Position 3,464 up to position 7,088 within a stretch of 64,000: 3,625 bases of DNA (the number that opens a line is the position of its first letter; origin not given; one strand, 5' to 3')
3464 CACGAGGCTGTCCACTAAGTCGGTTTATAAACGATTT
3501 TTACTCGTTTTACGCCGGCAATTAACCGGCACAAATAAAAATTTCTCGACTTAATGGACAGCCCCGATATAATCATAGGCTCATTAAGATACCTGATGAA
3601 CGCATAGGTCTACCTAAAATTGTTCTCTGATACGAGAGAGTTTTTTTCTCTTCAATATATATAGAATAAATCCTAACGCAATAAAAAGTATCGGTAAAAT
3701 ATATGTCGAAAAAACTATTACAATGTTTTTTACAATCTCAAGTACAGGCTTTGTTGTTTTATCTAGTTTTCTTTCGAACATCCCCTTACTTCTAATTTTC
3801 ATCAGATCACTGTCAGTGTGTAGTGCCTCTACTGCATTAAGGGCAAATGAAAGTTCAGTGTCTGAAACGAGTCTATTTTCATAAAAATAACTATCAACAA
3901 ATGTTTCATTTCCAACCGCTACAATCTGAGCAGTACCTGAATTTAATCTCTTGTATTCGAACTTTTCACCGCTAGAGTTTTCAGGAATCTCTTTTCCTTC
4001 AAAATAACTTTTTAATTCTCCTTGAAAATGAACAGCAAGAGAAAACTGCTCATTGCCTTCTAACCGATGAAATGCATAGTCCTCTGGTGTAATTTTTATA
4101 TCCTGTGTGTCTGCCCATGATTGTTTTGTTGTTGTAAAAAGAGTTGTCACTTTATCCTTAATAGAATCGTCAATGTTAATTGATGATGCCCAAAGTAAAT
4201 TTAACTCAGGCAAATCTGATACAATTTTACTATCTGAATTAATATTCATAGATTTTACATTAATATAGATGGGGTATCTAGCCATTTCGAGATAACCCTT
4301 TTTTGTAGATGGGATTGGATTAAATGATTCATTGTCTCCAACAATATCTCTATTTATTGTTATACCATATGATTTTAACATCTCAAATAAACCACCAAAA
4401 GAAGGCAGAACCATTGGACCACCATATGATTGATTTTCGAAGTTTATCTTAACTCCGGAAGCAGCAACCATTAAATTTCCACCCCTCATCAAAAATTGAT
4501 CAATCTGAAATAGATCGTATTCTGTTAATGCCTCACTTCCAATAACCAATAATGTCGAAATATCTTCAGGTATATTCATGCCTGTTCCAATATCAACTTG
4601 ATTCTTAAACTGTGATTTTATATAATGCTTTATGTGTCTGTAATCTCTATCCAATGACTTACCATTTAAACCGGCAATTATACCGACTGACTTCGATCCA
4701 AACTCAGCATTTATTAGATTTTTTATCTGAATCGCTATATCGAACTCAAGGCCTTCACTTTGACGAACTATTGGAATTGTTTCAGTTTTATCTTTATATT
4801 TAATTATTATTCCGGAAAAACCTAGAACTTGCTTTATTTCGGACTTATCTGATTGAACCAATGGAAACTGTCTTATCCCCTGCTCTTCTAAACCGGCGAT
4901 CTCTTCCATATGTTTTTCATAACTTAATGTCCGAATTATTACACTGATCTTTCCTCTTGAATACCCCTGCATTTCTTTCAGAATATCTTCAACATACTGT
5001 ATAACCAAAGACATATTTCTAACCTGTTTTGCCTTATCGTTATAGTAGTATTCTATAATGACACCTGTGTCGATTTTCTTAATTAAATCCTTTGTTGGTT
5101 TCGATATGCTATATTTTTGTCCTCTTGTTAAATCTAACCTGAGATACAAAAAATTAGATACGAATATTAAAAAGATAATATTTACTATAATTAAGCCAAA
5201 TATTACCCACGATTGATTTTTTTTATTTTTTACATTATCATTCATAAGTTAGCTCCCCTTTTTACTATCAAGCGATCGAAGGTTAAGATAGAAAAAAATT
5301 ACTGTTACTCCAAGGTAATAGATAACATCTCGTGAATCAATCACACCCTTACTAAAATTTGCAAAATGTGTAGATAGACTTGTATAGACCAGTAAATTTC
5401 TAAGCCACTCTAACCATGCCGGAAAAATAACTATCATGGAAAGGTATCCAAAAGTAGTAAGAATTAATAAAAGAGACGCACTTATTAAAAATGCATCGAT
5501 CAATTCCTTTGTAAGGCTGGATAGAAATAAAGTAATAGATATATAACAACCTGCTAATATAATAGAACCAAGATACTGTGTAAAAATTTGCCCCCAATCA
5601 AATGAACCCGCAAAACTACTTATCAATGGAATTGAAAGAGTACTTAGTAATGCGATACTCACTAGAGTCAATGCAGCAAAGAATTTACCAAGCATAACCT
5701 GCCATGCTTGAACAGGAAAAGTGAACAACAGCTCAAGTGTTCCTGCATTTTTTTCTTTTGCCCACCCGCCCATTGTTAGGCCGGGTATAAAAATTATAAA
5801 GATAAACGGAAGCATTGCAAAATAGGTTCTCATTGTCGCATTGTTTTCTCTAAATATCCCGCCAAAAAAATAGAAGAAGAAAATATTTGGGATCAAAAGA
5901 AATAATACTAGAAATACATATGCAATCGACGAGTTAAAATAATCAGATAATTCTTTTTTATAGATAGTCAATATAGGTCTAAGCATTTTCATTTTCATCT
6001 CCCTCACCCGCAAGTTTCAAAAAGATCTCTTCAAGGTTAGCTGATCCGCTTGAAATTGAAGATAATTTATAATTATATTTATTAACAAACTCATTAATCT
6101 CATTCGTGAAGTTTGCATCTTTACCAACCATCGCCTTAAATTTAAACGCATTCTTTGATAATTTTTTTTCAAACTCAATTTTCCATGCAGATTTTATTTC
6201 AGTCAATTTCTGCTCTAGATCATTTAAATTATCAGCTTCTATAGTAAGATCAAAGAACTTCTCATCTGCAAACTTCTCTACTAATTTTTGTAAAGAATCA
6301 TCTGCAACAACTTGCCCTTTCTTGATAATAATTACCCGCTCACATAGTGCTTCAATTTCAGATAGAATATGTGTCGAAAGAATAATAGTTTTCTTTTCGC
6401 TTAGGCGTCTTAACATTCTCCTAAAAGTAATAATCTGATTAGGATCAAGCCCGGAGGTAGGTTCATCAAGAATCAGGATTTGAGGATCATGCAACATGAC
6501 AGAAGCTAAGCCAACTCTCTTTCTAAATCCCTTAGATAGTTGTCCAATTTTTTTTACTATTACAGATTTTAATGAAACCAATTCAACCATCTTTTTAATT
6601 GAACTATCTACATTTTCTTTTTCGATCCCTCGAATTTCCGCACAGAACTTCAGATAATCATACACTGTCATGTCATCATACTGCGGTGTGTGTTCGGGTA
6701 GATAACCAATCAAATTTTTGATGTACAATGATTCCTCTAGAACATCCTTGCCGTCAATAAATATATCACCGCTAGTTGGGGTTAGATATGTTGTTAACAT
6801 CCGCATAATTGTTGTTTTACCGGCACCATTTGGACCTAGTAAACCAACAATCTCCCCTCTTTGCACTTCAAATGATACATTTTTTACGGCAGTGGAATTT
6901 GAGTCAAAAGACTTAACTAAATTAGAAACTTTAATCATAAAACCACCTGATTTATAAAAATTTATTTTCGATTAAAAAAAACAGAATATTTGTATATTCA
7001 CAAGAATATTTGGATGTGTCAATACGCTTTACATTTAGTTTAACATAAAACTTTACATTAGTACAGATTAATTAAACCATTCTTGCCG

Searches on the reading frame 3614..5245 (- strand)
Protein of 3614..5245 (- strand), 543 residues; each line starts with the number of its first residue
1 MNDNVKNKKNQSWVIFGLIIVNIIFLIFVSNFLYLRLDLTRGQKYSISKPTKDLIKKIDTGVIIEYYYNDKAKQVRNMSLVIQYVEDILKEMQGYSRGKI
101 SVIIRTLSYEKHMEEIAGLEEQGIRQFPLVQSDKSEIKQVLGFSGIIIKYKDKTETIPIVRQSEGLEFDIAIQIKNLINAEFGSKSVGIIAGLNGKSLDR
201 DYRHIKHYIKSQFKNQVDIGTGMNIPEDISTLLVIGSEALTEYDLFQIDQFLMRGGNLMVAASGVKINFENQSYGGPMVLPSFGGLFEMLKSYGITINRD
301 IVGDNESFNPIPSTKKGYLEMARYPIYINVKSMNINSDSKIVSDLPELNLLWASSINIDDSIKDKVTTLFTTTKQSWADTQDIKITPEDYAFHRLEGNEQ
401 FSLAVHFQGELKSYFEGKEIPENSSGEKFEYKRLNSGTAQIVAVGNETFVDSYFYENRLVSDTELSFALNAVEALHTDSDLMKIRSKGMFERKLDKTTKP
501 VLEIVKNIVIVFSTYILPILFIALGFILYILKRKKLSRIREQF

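Call 9: search_protein_families(library=pfam, proteins=[window:3614-5245:-])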
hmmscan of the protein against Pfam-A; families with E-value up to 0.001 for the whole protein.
window:3614-5245:- (543 aa): 2 families
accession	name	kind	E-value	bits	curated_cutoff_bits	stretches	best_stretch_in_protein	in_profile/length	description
PF09822.16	ABC_transp_aux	-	1.7e-45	156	34.7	1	185-454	2-263/288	ABC-type uncharacterized transport system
PF23357.1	DUF7088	-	2e-11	44.4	27.8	1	43-148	3-104/105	Domain of unknown function (DUF7088)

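Call 16: find_encoding_contigs(protein=window:3614-5245:-, flank=10000, max_places=10)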
Protein window:3614-5245:- (543 aa): 2 contigs read that carry it; 2 places shown.
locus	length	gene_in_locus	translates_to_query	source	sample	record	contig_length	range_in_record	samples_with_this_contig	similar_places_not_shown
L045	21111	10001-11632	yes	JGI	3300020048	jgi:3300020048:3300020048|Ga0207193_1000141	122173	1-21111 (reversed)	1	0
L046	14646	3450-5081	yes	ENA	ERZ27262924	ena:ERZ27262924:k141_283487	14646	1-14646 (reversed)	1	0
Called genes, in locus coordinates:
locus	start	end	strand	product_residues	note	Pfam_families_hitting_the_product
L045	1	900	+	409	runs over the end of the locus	PF00155:Aminotran_1_2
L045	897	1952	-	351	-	PF01841:Transglut_core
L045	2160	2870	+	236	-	PF00072:Response_reg, PF00486:Trans_reg_C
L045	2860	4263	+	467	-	PF00672:HAMP, PF00512:HisKA, PF02518:HATPase_c, PF13589:HATPase_c_3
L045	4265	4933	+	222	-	PF02527:GidB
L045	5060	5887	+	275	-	-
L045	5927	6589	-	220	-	PF13500:AAA_26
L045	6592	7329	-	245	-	PF13489:Methyltransf_23, PF13847:Methyltransf_31, PF08241:Methyltransf_11, PF08242:Methyltransf_12, PF13649:Methyltransf_25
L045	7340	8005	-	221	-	PF04301:BioG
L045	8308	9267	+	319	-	PF00005:ABC_tran, PF13304:AAA_21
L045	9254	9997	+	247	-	PF01061:ABC2_membrane (weak), PF12679:ABC2_membrane_2, PF12698:ABC2_membrane_3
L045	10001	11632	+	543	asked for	PF23357:DUF7088, PF09822:ABC_transp_aux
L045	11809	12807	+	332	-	PF14238:DUF4340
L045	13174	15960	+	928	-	-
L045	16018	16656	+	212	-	PF06695:Sm_multidrug_ex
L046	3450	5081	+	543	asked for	PF23357:DUF7088, PF09822:ABC_transp_aux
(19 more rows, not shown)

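Call 19: find_homologous_proteins(query=window:3614-5245:-, max_evalue=1e-30)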
Query window:3614-5245:- (543 aa): 110 proteins with E <= 1e-30 among 8000 candidates.
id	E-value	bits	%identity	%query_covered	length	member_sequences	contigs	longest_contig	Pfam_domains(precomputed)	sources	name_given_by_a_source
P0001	0.0e+0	1186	100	100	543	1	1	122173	PF23357.2,PF09822.17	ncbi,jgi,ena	-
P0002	1.0e-208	712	58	100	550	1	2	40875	PF23357.2,PF09822.17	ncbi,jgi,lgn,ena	-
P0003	2.0e-141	490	45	99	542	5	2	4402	PF23357.2,PF09822.17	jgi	-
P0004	3.2e-140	486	44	99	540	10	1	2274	PF23357.2,PF09822.17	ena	-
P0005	3.2e-137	476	43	99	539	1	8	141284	PF23357.2,PF09822.17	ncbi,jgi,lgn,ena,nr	ncbi:MAG: hypothetical protein A2086_10750 [Spirochaetes bacterium GWD1_27_9]|nr:MAG: hypothetical p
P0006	5.4e-137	476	44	99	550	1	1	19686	PF23357.2,PF09822.17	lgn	-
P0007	6.1e-136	472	43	100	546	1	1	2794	PF23357.2,PF09822.17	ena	-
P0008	2.0e-134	467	43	95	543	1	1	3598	PF23357.2,PF09822.17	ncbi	-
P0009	2.4e-132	460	43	95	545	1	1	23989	PF23357.2,PF09822.17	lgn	-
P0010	9.2e-132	458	43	99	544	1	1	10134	PF23357.2,PF09822.17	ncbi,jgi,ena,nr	ncbi:MAG TPA: GldG family protein [Spirochaetota bacterium]|nr:GldG family protein [Spirochaetota ba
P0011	6.4e-131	456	41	98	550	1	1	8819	PF23357.2,PF09822.17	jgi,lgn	jgi:ABC-type uncharacterized transport system involved in gliding motility auxiliary subunit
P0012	8.8e-131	455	41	100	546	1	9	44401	PF23357.2,PF09822.17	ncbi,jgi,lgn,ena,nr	ncbi:MAG TPA: GldG family protein [Spirochaetota bacterium]|nr:GldG family protein [Spirochaetota ba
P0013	2.8e-130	454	41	95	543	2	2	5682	PF23357.2,PF09822.17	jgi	-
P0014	6.7e-130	452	41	99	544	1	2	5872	PF23357.2,PF09822.17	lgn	-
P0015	7.9e-129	449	43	98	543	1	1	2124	PF23357.2,PF09822.17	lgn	-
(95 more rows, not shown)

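Call 21: find_encoding_contigs(protein=P0002, flank=10000, max_places=4)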
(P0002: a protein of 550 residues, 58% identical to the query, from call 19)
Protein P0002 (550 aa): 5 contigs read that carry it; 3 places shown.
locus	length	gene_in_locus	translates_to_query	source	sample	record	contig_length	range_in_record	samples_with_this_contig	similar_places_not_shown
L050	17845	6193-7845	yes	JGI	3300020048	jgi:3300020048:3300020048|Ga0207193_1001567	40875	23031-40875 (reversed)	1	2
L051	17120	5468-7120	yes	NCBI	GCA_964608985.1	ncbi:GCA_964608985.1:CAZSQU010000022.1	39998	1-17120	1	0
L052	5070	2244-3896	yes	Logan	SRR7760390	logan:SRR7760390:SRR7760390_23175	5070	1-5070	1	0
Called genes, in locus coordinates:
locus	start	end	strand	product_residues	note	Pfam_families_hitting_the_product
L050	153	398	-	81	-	PF12636:DUF3781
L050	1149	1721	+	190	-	PF20357:DUF6652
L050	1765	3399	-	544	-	PF00118:Cpn60_TCP1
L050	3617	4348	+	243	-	PF01975:SurE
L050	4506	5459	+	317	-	PF00005:ABC_tran, PF13304:AAA_21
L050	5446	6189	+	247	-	PF01061:ABC2_membrane (weak), PF12679:ABC2_membrane_2, PF12698:ABC2_membrane_3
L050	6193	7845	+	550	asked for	PF23357:DUF7088, PF09822:ABC_transp_aux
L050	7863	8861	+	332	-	PF14238:DUF4340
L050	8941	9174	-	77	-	-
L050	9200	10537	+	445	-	PF01336:tRNA_anti-codon (weak), PF00152:tRNA-synt_2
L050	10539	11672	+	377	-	-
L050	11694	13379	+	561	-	PF00069:Pkinase, PF07714:PK_Tyr_Ser-Thr, PF03109:ABC1 (weak), PF14531:Kinase-like (weak)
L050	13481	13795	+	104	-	PF00498:FHA (weak)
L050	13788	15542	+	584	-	-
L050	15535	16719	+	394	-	PF07228:SpoIIE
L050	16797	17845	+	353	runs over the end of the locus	PF03783:CsgG (weak), PF13036:LpoB (faint), PF13424:TPR_12 (weak), PF00515:TPR_1, PF07719:TPR_2, PF13414:TPR_11 (weak)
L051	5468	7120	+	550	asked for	PF23357:DUF7088, PF09822:ABC_transp_aux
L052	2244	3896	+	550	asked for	PF23357:DUF7088, PF09822:ABC_transp_aux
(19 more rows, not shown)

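Call 43: find_encoding_contigs(protein=P0005, flank=10000, max_places=2)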
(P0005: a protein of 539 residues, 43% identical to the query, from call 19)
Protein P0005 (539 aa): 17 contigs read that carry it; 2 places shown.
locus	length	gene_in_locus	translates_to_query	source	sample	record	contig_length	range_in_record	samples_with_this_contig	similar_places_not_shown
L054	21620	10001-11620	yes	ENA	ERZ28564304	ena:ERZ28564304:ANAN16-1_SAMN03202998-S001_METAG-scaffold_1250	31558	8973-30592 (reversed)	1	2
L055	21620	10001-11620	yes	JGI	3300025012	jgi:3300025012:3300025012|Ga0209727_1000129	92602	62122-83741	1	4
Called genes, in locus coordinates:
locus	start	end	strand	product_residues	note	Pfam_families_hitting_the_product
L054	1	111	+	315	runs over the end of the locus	PF01073:3Beta_HSD, PF01370:Epimerase, PF02719:Polysacc_synt_2, PF04321:RmlD_sub_bind, PF16363:GDP_Man_Dehyd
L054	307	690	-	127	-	PF00072:Response_reg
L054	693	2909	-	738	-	PF02743:dCache_1, PF00672:HAMP, PF13426:PAS_9 (weak), PF08447:PAS_3, PF07536:HWE_HK (weak), PF07568:HisKA_2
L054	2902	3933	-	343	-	PF00532:Peripla_BP_1, PF13407:Peripla_BP_4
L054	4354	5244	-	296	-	PF02195:ParB_N, PF17762:HTH_ParB, PF23552:ParB_C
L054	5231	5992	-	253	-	PF00142:Fer4_NifH (faint), PF01656:CbiA, PF02374:ArsA_ATPase (weak), PF06564:CBP_BcsQ (weak), PF09140:MipZ, PF10609:ParA, PF13614:AAA_31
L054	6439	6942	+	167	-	-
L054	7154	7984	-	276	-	PF13360:PQQ_2, PF13570:Beta-prop_ACSF4 (weak), PF07774:EMC1_C (weak)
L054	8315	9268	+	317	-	PF00005:ABC_tran, PF13304:AAA_21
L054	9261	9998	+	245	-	PF01061:ABC2_membrane (weak), PF12679:ABC2_membrane_2, PF12698:ABC2_membrane_3, PF13346:ABC2_membrane_5 (weak)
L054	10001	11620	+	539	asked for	PF23357:DUF7088, PF09822:ABC_transp_aux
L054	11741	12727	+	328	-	PF14238:DUF4340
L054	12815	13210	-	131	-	-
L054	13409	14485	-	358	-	PF01790:LGT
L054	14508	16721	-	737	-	PF07697:7TMR-HDED, PF07698:7TM-7TMR_HD, PF01966:HD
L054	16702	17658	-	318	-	PF02562:PhoH, PF13604:AAA_30 (faint)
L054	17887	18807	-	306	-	PF01073:3Beta_HSD, PF01370:Epimerase, PF02719:Polysacc_synt_2, PF04321:RmlD_sub_bind, PF13460:NAD_binding_10 (weak), PF16363:GDP_Man_Dehyd, PF07993:NAD_binding_4 (weak)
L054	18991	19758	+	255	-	PF04724:Glyco_transf_17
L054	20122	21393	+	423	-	PF00483:NTP_transferase, PF24894:Hexapep_GlmU (faint), PF25087:GMPPB_C (faint), PF25247:LbH_GLGC, PF25084:LbH_EIF2B (faint)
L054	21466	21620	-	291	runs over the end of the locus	PF02481:DNA_processg_A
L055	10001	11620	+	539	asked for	PF23357:DUF7088, PF09822:ABC_transp_aux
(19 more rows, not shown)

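Call 44: find_encoding_contigs(protein=P0006, flank=10000, max_places=2)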
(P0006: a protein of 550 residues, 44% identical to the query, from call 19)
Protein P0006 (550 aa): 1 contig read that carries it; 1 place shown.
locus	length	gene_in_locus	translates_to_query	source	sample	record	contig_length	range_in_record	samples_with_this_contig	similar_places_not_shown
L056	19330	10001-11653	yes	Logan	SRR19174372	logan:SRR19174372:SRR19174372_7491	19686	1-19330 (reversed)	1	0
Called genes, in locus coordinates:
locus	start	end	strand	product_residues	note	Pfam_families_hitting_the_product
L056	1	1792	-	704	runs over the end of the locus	PF01751:Toprim, PF01131:Topoisom_bac, PF01396:Zn_ribbon_Top1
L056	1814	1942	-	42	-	-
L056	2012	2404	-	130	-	-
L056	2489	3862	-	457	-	PF03952:Enolase_N, PF00113:Enolase_C, PF13378:MR_MLE_C (weak)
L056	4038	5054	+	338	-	PF01116:F_bP_aldolase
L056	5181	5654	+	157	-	PF00782:DSPc (weak)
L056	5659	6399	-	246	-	PF07238:PilZ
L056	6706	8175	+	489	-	PF02511:Thy1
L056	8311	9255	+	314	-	PF00005:ABC_tran, PF13304:AAA_21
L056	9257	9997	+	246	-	PF12679:ABC2_membrane_2, PF12698:ABC2_membrane_3 (faint), PF13346:ABC2_membrane_5 (weak), PF12730:ABC2_membrane_4 (weak)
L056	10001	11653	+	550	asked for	PF23357:DUF7088, PF09822:ABC_transp_aux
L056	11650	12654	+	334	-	PF14238:DUF4340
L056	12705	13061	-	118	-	PF00072:Response_reg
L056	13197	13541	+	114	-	PF01740:STAS, PF13466:STAS_2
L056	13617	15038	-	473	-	PF21269:TreT_GT1, PF20706:GT4-conflict, PF00534:Glycos_transf_1, PF13692:Glyco_trans_1_4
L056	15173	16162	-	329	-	-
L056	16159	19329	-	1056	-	?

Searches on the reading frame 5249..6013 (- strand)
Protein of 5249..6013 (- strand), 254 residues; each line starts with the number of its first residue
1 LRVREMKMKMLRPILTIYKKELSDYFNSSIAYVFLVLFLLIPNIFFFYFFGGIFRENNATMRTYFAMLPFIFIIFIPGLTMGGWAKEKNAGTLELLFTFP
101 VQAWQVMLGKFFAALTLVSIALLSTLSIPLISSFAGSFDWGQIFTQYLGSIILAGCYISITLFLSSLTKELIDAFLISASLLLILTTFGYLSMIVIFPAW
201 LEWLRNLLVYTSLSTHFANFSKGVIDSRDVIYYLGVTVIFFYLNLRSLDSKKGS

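Call 9: search_protein_families(library=pfam, proteins=[window:5249-6013:-])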
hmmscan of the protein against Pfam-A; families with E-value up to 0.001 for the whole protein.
window:5249-6013:- (254 aa): 3 families
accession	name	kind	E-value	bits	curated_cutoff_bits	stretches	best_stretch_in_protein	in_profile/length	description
PF12698.13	ABC2_membrane_3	-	1.7e-12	47.5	31.6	1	56-241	156-338/347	ABC-2 family transporter protein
PF12679.13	ABC2_membrane_2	-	5.5e-12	46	27.2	1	16-192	2-202/283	ABC-2 family transporter protein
PF01061.29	ABC2_membrane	-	3.7e-07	30.3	26.9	1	14-209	3-198/211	ABC-2 type transporter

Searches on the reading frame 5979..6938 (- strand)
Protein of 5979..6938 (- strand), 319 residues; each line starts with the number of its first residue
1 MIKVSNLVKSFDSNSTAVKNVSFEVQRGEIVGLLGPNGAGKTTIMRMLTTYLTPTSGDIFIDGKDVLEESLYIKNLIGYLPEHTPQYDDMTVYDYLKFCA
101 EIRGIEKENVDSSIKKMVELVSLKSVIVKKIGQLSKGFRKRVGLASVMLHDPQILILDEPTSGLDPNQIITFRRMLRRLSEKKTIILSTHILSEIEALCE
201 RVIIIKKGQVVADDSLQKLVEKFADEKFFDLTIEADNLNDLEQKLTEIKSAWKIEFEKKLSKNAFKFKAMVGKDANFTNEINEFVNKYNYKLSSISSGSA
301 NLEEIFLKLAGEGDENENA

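Call 9: search_protein_families(library=pfam, proteins=[window:5979-6938:-])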
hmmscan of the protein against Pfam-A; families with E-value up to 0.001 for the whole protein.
window:5979-6938:- (319 aa): 5 families
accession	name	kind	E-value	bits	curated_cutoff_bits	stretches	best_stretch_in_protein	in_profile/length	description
PF00005.33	ABC_tran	-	9.9e-32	110.8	25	1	18-162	1-137/137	ABC transporter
PF13304.12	AAA_21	-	8.8e-15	56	27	1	132-193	236-301/304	AAA domain, putative AbiEii toxin, Type IV TA system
PF13175.12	AAA_15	-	0.00022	21.4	32.1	0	32-55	27-50/374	AAA ATPase domain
PF02463.25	SMC_N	-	0.00026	20.9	40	0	21-49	18-45/220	RecF/RecN/SMC N terminal domain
PF13476.12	AAA_23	-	0.00042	21.5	27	0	19-259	11-170/201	AAA domain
